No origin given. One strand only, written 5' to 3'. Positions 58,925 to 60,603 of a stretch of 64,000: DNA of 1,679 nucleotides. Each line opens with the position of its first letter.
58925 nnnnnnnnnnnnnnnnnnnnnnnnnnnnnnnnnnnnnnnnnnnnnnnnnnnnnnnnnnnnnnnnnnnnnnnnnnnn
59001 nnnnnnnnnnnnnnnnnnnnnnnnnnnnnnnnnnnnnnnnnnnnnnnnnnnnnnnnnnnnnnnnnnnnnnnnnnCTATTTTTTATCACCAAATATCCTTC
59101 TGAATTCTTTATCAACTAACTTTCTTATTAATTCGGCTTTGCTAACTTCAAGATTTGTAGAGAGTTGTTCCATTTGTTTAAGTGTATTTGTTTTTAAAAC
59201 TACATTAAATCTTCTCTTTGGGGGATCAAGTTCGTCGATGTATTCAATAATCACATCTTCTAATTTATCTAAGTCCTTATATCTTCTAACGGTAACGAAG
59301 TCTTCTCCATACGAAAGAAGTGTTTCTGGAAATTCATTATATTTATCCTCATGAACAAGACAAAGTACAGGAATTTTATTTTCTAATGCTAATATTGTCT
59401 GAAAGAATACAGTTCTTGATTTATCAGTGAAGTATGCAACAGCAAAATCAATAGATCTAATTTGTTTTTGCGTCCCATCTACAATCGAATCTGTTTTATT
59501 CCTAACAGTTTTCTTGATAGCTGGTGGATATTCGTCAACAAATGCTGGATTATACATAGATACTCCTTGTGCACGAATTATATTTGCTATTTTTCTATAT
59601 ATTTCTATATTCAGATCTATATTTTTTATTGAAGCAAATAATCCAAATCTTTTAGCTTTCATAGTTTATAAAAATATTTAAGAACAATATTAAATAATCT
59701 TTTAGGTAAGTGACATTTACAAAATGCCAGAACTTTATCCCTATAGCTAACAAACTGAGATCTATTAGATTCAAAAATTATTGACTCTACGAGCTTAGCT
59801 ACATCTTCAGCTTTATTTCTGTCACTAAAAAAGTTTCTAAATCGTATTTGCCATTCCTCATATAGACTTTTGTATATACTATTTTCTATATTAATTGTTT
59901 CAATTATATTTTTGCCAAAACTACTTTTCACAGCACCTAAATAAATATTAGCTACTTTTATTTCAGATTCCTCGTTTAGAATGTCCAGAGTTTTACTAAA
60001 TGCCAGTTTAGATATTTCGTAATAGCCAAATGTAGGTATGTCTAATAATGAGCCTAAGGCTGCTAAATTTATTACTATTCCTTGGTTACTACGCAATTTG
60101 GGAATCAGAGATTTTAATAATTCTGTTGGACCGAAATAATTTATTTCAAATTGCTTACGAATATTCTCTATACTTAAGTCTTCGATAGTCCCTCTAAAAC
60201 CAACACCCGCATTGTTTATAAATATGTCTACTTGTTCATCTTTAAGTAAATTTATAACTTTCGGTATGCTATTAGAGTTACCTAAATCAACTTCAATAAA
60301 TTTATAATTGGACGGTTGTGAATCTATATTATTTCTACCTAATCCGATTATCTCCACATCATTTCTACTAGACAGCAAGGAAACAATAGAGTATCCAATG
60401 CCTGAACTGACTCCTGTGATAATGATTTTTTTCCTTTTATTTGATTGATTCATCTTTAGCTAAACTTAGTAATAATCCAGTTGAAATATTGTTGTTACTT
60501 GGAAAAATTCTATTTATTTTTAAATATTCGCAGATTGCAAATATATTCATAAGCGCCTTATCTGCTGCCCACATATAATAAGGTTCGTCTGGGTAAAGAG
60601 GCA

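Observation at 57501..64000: Tightly packed 8-gene minus-strand operon of nucleotide / sugar-phosphate enzymes that does not map onto a canonical pathway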

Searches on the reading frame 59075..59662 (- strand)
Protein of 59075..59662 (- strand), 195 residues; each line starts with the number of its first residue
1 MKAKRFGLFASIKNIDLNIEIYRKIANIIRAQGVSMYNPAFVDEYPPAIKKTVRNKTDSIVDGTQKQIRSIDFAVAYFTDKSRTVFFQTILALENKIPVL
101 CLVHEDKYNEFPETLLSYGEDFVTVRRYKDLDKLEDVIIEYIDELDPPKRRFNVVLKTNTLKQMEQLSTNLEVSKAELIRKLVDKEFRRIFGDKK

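Call 4: search_protein_families(library=pfam, max_evalue=0.1, proteins=[window:59075-59662:-])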
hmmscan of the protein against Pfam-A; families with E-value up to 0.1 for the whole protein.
window:59075-59662:- (195 aa): 1 family
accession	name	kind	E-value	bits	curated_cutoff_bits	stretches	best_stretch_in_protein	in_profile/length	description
PF12651.13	RHH_3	-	0.005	17.2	21.6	1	149-181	2-34/44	Ribbon-helix-helix domain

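Call 7: search_protein_families(library=ncbifam, max_evalue=0.01, proteins=[window:59075-59662:-])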
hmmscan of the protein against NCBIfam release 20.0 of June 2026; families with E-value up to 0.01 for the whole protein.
window:59075-59662:- (195 aa): 0 families

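Call 27: find_homologous_proteins(query=window:59075-59662:-, max_evalue=0.001)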
Query window:59075-59662:- (195 aa): 54 proteins with E <= 0.001 among 176 candidates.
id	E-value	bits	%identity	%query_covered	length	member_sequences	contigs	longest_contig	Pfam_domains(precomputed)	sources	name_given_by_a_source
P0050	3.2e-120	417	99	100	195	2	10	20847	-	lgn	-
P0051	1.4e-96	339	80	99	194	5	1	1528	-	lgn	-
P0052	2.0e-89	316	73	99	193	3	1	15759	-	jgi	jgi:hypothetical protein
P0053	1.9e-84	300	71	99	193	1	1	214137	-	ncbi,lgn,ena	-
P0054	1.0e-83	298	70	98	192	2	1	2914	-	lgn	-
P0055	1.8e-83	297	72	99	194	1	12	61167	-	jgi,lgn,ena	-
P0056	2.5e-80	287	71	99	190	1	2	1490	-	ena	-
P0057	3.1e-79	283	68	98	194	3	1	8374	-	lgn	-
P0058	9.3e-78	278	67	98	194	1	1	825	-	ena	-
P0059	2.1e-77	277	63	98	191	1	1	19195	-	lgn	-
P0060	4.6e-76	273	64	98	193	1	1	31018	-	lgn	-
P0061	4.8e-76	273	63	98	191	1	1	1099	-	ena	-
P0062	7.6e-76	272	62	98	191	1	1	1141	-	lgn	-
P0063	1.7e-75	271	64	99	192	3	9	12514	-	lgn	-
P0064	1.7e-75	271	62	98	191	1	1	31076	-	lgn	-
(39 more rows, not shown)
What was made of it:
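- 59075..59662 (-): u195, the predicted sensor-repressor. The N-domain (residues 1-145) has a DNPH1/Rcl/MilB-like nucleoside-2-deoxyribosyltransferase fold, with the catalytic Glu replaced by Gln88. The C-terminal domain is a CopG-like ribbon-helix-helix. The family has 54 members, all 171-199 aa when complete (call 27).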

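Call 38: search_protein_families(library=padloc, max_evalue=0.01, proteins=[window:59075-59662:-])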
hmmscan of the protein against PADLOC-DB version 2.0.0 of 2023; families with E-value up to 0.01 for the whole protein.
window:59075-59662:- (195 aa): 0 families

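Call 39: predict_structure(alignment_id=A4)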
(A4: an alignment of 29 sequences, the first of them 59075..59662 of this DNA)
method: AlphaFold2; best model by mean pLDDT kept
length: 195 residues; sequences in the alignment: 29
mean_pLDDT: 75.0   pTM: 0.60
mean pLDDT of the five models: 75.0, 72.1, 71.7, 71.6, 71.4
residues with pLDDT >= 90: 0; 70-90: 149; 50-70: 40; < 50: 6
segments of 3 or more residues with pLDDT < 50: 55-57
pLDDT, mean of each block of 10 residues (from residue 1): 77 76 86 81 65 51 70 82 81 84 83 76 82 83 66 57 80 82 74 54
secondary structure, 60 per line:
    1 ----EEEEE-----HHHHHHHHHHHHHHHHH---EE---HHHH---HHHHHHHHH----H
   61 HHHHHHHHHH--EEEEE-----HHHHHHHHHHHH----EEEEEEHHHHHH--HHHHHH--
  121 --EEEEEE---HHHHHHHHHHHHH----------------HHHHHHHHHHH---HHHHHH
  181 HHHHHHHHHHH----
elements in order: E5-9 H15-31 H40-43 H47-55 H60-70 E73-77 H83-94 E99-104 H105-110 H113-118 E123-128 H132-144 H161-171 H175-191
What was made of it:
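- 59075..59662 (-): AlphaFold model pLDDT 75 (call 39).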

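Call 43: fold_search(model_id=the predicted structure, library=pdb)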
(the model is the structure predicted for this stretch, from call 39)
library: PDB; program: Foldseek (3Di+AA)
matches with E <= 10: 1364; with E <= 0.001: 106
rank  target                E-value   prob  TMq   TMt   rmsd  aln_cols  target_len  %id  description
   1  9ia6_B                3.5e-06  1.00  0.56  0.79   3.4       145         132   16  Crystal structure of DNPH1 bound by compound 3. (released 2025-11-12)
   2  4fyi_B                4.3e-06  1.00  0.55  0.80   4.3       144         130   17  Crystal structure of rcl with 6-cyclopentyl-AMP (released 2013-01-02)
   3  9ia6_A                4.3e-06  1.00  0.54  0.79   3.3       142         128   16  Crystal structure of DNPH1 bound by compound 3. (released 2025-11-12)
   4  4kxm_B                6.3e-06  1.00  0.59  0.84   2.3       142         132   15  Crystal structure of DNPH1 (RCL) WITH N6-ISOPENTENYL-AMP (released 2014-02-05)
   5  9i6e_B                8.6e-06  1.00  0.50  0.70   4.1       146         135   15  Crystal structure of DNPH1 bound by compound 5. (released 2025-11-12)
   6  9s0o_A                9.1e-06  1.00  0.56  0.77   4.1       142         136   18  Crystal structure of DNPH1 bound by compound 6 (released 2025-12-24)
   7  9i9q_A                1.2e-05  1.00  0.51  0.73   4.4       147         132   15  Crystal structure of DNPH1 bound by compound 2. (released 2025-11-12)
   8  4fyh_D                1.3e-05  1.00  0.57  0.81   4.0       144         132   16  Crystal structure of rcl with phospho-triciribine (released 2013-01-02)
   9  4kxn_A                1.4e-05  1.00  0.57  0.83   3.4       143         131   15  Crystal structure of DNPH1 (RCL) with kinetine riboside monophosphate (released 2014-02-05)
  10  9i57_B                1.4e-05  1.00  0.56  0.77   3.5       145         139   16  Crystal structure of DNPH1 bound by compound 39. (released 2025-11-12)
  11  8qhq_C                1.7e-05  1.00  0.60  0.79   3.2       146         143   16  Crystal structure of human DNPH1 bound to hmdUMP (released 2023-11-08)
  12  8qhq_A                1.7e-05  1.00  0.57  0.76   3.5       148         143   18  Crystal structure of human DNPH1 bound to hmdUMP (released 2023-11-08)
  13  4kxm_C                2.1e-05  1.00  0.56  0.81   3.7       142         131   16  Crystal structure of DNPH1 (RCL) WITH N6-ISOPENTENYL-AMP (released 2014-02-05)
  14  4kxl_C                2.2e-05  1.00  0.58  0.81   2.8       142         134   16  Crystal structure of DNPH1 (RCL) with 6-CYCLOPENTYL-AMP (released 2014-02-05)
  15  4kxm_A                2.2e-05  1.00  0.55  0.80   3.3       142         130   17  Crystal structure of DNPH1 (RCL) WITH N6-ISOPENTENYL-AMP (released 2014-02-05)
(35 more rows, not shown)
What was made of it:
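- The sensor domain has a fold that binds NMPs (call 43).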

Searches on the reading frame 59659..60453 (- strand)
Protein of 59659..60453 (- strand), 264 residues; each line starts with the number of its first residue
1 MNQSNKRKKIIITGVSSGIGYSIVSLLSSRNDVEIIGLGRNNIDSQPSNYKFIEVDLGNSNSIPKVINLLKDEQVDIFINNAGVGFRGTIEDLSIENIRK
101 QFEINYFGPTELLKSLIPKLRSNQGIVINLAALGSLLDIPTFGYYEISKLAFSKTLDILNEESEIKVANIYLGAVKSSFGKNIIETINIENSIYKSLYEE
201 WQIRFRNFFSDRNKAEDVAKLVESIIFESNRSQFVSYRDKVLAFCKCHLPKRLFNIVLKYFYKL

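Call 4: search_protein_families(library=pfam, max_evalue=0.1, proteins=[window:59659-60453:-])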
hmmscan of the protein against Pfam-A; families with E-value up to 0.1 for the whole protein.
window:59659-60453:- (264 aa): 6 families
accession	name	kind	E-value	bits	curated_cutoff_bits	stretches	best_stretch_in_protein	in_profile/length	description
PF00106.31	adh_short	-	3.1e-21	76.2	26.6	1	8-185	1-192/195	short chain dehydrogenase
PF13561.12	adh_short_C2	-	1.1e-13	51.8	27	1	14-186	1-187/236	Enoyl-(Acyl carrier protein) reductase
PF01370.27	Epimerase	-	3.1e-07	30.5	20.9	1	10-117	1-103/240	NAD dependent epimerase/dehydratase family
PF08643.16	DUF1776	-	0.0041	17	25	1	88-199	106-231/294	Fungal family of unknown function (DUF1776)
PF12513.15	SUV3_C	-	0.0049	17.1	27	1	203-228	19-44/48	ATP-dependent RNA helicase SUV3 C-terminal domain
PF08659.16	KR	-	0.051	13.9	22.6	0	10-110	3-117/180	KR domain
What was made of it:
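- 59659..60453 (-): Classical short-chain dehydrogenase/reductase, with TGxxxGxG, NNAG and YxxxK motifs present. I predict it is a ketoreductase. Pfam adh_short at 3e-21 (call 4).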

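Call 7: search_protein_families(library=ncbifam, max_evalue=0.01, proteins=[window:59659-60453:-])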
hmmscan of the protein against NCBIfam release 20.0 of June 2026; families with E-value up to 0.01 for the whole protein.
window:59659-60453:- (264 aa): 169 families (the best 25 are shown)
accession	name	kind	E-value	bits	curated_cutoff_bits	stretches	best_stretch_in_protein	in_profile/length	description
NF049977.1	KDhSphingRedKdsR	equivalog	2.2e-33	115.8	400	1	6-262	2-267/267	3-ketodihydrosphingosine reductase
NF004823.0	PRK06179.1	subfamily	1.5e-30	106.5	310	1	5-257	3-262/271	oxidoreductase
NF004826.0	PRK06182.1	subfamily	2.8e-30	105.5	305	1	6-259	3-270/274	oxidoreductase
NF004284.0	PRK05693.1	equivalog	3.8e-29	102.1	326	1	8-260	2-266/274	SDR family oxidoreductase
NF004824.0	PRK06180.1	subfamily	1.5e-28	99.8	298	1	6-198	3-206/279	oxidoreductase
NF004649.0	PRK05993.1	equivalog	2.9e-27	95.6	387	1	6-258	3-273/277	SDR family oxidoreductase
NF005672.0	PRK07454.1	equivalog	3.7e-25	88.5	234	1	4-179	3-192/241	SDR family oxidoreductase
NF005372.1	PRK06914.1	subfamily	2.3e-24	86.1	320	1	8-258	3-273/279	SDR family oxidoreductase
NF006073.0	PRK08219.1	equivalog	4.2e-24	85.5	218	1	7-185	3-184/227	SDR family oxidoreductase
NF004825.0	PRK06181.1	equivalog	1.6e-20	73.5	215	1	5-257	4-259/268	SDR family oxidoreductase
NF006118.0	PRK08264.1-4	subfamily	1.5e-19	70.5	279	1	6-182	4-188/244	SDR family oxidoreductase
NF005950.0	PRK08017.1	equivalog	2e-19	69.9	326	1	7-186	2-190/256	SDR family oxidoreductase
NF005594.0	PRK07326.1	equivalog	2.6e-19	69.7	271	1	3-183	2-194/237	SDR family oxidoreductase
NF006114.0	PRK08263.1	subfamily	3.7e-19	69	290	1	8-222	4-231/280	short chain dehydrogenase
NF004196.0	PRK05650.1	equivalog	4.8e-19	68.5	297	1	7-188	2-193/272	SDR family oxidoreductase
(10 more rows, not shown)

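Call 38: search_protein_families(library=padloc, max_evalue=0.01, proteins=[window:59659-60453:-])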
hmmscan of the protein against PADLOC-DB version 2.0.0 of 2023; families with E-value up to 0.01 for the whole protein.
window:59659-60453:- (264 aa): 0 families
